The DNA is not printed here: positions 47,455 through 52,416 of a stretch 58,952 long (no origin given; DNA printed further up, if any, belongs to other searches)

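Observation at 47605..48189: The sensor end of the sigma fusion and the C-terminus of a giant enzyme-like protein are paralogous CBM9-like modules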

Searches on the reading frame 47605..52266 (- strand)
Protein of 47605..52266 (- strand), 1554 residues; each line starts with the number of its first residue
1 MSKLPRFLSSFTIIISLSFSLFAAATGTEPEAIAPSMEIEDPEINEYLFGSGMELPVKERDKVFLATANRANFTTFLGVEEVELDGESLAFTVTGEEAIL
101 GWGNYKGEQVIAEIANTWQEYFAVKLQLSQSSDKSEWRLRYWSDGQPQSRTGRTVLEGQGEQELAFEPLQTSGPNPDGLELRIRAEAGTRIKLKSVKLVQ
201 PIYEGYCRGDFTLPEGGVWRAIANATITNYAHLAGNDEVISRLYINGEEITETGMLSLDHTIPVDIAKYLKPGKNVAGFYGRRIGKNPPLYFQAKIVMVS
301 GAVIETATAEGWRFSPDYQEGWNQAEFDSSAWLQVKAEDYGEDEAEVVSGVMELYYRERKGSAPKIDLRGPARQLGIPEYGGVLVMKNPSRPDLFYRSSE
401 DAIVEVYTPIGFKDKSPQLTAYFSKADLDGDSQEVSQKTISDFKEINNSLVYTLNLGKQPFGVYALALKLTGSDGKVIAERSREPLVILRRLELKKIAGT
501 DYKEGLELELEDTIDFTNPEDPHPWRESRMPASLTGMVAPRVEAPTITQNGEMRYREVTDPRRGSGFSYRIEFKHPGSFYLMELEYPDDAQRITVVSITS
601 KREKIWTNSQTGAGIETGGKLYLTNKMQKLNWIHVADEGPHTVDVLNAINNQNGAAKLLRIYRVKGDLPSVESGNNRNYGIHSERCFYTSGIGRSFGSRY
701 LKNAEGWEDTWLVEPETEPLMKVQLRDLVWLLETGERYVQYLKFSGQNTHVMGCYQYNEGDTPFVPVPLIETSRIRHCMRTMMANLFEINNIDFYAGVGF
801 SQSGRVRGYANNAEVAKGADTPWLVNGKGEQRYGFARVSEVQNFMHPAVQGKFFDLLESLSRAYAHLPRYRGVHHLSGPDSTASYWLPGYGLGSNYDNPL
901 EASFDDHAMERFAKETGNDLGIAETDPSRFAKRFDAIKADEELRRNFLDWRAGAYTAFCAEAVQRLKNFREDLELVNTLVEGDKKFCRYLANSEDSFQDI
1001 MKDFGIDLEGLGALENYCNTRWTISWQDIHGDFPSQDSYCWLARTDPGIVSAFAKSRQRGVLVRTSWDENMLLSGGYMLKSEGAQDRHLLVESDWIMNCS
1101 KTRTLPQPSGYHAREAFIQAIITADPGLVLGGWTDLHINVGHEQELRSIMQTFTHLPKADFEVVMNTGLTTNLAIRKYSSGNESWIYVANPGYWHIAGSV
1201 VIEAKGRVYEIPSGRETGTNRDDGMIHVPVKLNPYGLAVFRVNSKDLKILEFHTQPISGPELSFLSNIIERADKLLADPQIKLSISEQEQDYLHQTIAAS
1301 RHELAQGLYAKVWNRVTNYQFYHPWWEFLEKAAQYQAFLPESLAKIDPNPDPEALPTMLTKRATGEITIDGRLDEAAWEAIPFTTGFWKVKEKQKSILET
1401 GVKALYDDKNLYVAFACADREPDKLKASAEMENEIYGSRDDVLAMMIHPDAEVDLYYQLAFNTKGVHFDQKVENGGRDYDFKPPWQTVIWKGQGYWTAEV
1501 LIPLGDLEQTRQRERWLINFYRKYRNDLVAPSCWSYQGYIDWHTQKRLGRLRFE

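Call 4: search_protein_families(library=pfam, proteins=[window:47605-52266:-], max_evalue=0.1)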
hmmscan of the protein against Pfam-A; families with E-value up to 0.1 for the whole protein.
window:47605-52266:- (1554 aa): 1 family
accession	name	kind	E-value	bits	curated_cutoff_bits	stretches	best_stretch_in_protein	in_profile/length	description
PF06452.16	CBM9_1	-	0.00015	22.1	23.4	1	1369-1507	1-133/185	Carbohydrate family 9 binding domain-like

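Call 10: search_solved_structures(query=window:48253-52266:-, max_evalue=1)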
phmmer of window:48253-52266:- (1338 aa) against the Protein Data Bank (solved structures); distinct sequences matched with E-value up to 1: 0.

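Call 13: find_homologous_proteins(query=window:48253-52266:-, max_evalue=0.001)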
Query window:48253-52266:- (1338 aa): 22 proteins with E <= 0.001 among 8000 candidates.
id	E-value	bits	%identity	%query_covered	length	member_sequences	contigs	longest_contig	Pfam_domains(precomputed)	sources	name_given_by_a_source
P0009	0.0e+0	3125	100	100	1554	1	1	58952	-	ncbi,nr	ncbi:MAG: hypothetical protein JXA52_00890 [Planctomycetes bacterium]|nr:hypothetical protein [Planc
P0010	0.0e+0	1501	52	97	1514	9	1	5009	PF06452.17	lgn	-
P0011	0.0e+0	1480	51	97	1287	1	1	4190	-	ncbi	ncbi:MAG: hypothetical protein ACC645_14335 [Pirellulales bacterium]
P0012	0.0e+0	1381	49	98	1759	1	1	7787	-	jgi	jgi:hypothetical protein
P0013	0.0e+0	1294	46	97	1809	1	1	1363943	-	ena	-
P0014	0.0e+0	1246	45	100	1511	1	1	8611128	PF06452.17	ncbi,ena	-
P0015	0.0e+0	1209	44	97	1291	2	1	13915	-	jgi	-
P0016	0.0e+0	1171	44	97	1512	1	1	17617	-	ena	-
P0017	0.0e+0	1147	43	97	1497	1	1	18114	-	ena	-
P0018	0.0e+0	1101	41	97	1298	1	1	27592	-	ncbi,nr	ncbi:MAG: hypothetical protein HY321_04180 [Armatimonadetes bacterium]|nr:hypothetical protein [Arma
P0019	0.0e+0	1065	42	96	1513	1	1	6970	-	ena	-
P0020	0.0e+0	1059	41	96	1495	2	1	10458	PF16011.11,PF06452.17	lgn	-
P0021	0.0e+0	1059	40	97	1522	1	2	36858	-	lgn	-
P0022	0.0e+0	1056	40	96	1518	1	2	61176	PF06452.17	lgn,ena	-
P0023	0.0e+0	1047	40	97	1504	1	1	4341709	PF06452.17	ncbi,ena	-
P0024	1.4e-292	992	39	97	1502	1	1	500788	-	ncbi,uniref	ncbi:hypothetical protein ACERK3_06540 [Phycisphaerales bacterium AB-hyl4]|uniref:Carbohydrate-bindi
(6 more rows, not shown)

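Call 41: find_encoding_contigs(protein=P0014, flank=10000, max_places=2)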
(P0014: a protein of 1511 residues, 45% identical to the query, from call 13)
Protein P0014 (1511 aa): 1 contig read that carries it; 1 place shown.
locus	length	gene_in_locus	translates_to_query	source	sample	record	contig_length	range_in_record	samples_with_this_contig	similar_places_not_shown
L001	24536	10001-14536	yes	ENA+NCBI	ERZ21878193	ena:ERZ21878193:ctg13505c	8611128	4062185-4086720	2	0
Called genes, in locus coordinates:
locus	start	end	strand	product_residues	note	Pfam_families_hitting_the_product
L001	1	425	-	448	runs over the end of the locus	-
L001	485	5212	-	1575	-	PF06452:CBM9_1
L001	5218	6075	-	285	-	PF07596:SBP_bac_10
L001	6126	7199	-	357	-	PF00392:GntR, PF13377:Peripla_BP_3 (faint)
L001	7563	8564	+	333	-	PF00356:LacI, PF13377:Peripla_BP_3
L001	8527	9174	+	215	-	-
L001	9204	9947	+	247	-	PF07596:SBP_bac_10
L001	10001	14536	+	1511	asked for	PF06452:CBM9_1 (weak)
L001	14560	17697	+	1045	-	-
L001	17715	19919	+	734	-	PF19773:DUF6259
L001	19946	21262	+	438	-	PF04734:Ceramidase_alk (weak)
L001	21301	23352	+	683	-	PF17389:Bac_rhamnosid6H (weak)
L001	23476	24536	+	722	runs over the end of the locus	PF19773:DUF6259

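Call 42: find_encoding_contigs(protein=P0023, flank=10000, max_places=2)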
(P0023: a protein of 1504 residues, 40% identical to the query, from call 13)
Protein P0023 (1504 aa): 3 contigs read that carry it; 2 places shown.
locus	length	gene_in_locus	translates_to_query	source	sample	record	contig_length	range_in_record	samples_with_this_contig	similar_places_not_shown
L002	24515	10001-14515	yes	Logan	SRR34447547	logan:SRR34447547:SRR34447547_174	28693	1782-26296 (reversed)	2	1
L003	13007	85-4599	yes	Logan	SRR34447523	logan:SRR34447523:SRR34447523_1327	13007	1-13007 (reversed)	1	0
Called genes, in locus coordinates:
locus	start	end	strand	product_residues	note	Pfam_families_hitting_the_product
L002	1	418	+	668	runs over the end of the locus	PF02811:PHP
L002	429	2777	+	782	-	PF04734:Ceramidase_alk, PF04909:Amidohydro_2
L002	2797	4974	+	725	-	PF19773:DUF6259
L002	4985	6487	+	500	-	PF06452:CBM9_1 (weak)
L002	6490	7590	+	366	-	PF02811:PHP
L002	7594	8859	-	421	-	PF07470:Glyco_hydro_88 (faint)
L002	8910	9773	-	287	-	PF12833:HTH_18, PF00165:HTH_AraC (weak)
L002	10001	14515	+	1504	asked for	PF06452:CBM9_1 (weak)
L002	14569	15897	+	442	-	-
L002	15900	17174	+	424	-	PF18082:NAT_N, PF18164:GNAT_C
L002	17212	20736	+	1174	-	PF17132:Glyco_hydro_106, PF00754:F5_F8_type_C (weak), PF22633:F5_F8_type_C_2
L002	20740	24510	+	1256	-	PF02837:Glyco_hydro_2_N, PF22666:Glyco_hydro_2_N2, PF00703:Glyco_hydro_2, PF17786:Mannosidase_ig (weak)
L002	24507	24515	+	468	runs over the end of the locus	PF24856:AraA_central, PF11762:Arabinose_Iso_C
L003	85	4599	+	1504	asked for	PF06452:CBM9_1 (weak)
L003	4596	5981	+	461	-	-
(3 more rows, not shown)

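Call 53: search_protein_families(library=ncbifam, proteins=[P0009], max_evalue=0.01)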
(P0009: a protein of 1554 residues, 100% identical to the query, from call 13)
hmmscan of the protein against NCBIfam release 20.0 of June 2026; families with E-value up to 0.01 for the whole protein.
P0009 (1554 aa): 1 family
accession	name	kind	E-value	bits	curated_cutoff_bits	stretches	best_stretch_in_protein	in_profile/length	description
NF041573.1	rhamnosid_Stmyc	equivalog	0.0048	14.7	1720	1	233-337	174-282/1028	alpha-L-rhamnosidase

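Call 66: find_encoding_contigs(protein=P0022, flank=10000, max_places=1)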
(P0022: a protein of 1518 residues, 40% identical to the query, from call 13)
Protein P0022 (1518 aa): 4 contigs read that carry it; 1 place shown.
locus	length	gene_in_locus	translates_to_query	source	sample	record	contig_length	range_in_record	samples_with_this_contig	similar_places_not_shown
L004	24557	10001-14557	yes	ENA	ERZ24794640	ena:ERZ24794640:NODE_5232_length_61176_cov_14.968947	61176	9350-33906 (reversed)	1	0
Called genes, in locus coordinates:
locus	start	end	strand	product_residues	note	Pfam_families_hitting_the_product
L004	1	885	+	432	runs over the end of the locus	PF04734:Ceramidase_alk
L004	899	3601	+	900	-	PF13385:Laminin_G_3 (weak), PF15892:BNR_4 (faint)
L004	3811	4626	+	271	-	PF01050:MannoseP_isomer (faint), PF07883:Cupin_2 (weak), PF12973:Cupin_7 (faint), PF02311:AraC_binding, PF07883:Cupin_2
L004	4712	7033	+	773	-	PF13517:FG-GAP_3 (faint)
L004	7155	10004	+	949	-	-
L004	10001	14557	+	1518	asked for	PF06452:CBM9_1 (weak)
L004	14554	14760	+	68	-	-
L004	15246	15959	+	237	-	-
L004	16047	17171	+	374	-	PF13524:Glyco_trans_1_2 (weak), PF13692:Glyco_trans_1_4, PF00534:Glycos_transf_1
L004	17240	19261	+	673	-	PF26099:DUF8034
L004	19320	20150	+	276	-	PF05721:PhyH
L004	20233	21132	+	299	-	PF00106:adh_short, PF08659:KR, PF13561:adh_short_C2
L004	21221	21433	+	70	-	PF14070:YjfB_motility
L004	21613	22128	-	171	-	-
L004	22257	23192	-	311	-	PF05721:PhyH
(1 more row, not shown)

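Call 67: find_encoding_contigs(protein=P0013, flank=10000, max_places=1)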
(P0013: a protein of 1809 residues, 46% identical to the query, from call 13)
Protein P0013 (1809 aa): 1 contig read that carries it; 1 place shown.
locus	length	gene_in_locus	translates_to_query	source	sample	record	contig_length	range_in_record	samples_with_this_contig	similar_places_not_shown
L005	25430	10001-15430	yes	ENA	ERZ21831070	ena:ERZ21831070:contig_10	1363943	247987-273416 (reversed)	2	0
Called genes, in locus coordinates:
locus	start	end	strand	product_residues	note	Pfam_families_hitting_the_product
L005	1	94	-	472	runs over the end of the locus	PF01609:DDE_Tnp_1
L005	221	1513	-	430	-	PF12708:Pect-lyase_RHGA_epim (faint), PF13229:Beta_helix, PF05048:NosD (weak), PF13229:Beta_helix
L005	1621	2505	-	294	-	PF01261:AP_endonuc_2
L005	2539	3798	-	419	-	PF01408:GFO_IDH_MocA, PF19051:GFO_IDH_MocA_C2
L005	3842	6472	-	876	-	PF06283:ThuA, PF13646:HEAT_2, PF02985:HEAT (faint), PF13646:HEAT_2 (weak), PF00754:F5_F8_type_C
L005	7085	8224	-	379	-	-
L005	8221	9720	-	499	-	-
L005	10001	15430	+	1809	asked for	-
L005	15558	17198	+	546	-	PF00251:Glyco_hydro_32N, PF04616:Glyco_hydro_43 (faint), PF22847:Glyco_hydro_43_rel (faint)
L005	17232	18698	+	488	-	PF03577:Peptidase_C69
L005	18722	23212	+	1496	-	PF02449:Glyco_hydro_42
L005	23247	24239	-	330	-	PF00135:COesterase, PF02129:Peptidase_S15 (faint), PF20434:BD-FAE, PF00561:Abhydrolase_1 (faint), PF07859:Abhydrolase_3, PF12697:Abhydrolase_6, PF00326:Peptidase_S9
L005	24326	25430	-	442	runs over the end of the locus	PF01041:DegT_DnrJ_EryC1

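Call 68: find_encoding_contigs(protein=P0024, flank=10000, max_places=1)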
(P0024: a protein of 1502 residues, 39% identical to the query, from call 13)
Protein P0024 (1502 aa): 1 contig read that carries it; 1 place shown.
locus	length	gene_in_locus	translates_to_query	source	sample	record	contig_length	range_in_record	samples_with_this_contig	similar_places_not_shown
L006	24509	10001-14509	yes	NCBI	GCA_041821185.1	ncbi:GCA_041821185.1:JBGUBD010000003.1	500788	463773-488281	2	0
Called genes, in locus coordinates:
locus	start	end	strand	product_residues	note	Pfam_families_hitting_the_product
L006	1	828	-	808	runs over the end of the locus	PF20581:DUF6785, PF20580:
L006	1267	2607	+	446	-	PF00884:Sulfatase, PF01663:Phosphodiest, PF00884:Sulfatase, PF16347:SGSH_C (weak)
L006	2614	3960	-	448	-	PF13204:Apiosidase, PF12904:Collagen_bind_2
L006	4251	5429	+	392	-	PF01408:GFO_IDH_MocA, PF02894:GFO_IDH_MocA_C, PF22725:GFO_IDH_MocA_C3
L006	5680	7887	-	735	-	-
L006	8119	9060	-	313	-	PF00480:ROK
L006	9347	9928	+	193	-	PF13580:SIS_2, PF01380:SIS (weak)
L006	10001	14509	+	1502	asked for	-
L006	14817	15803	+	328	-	PF12127:FloA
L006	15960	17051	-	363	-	PF20583:DUF6786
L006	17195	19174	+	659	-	-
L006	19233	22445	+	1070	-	PF00092:VWA, PF13519:VWA_2, PF13768:VWA_3, PF07090:GATase1_like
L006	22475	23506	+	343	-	PF20030:bpMoxR, PF00004:AAA (weak), PF07726:AAA_3, PF07728:AAA_5, PF17863:AAA_lid_2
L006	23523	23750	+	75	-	-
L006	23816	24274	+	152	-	PF13366:PDDEXK_3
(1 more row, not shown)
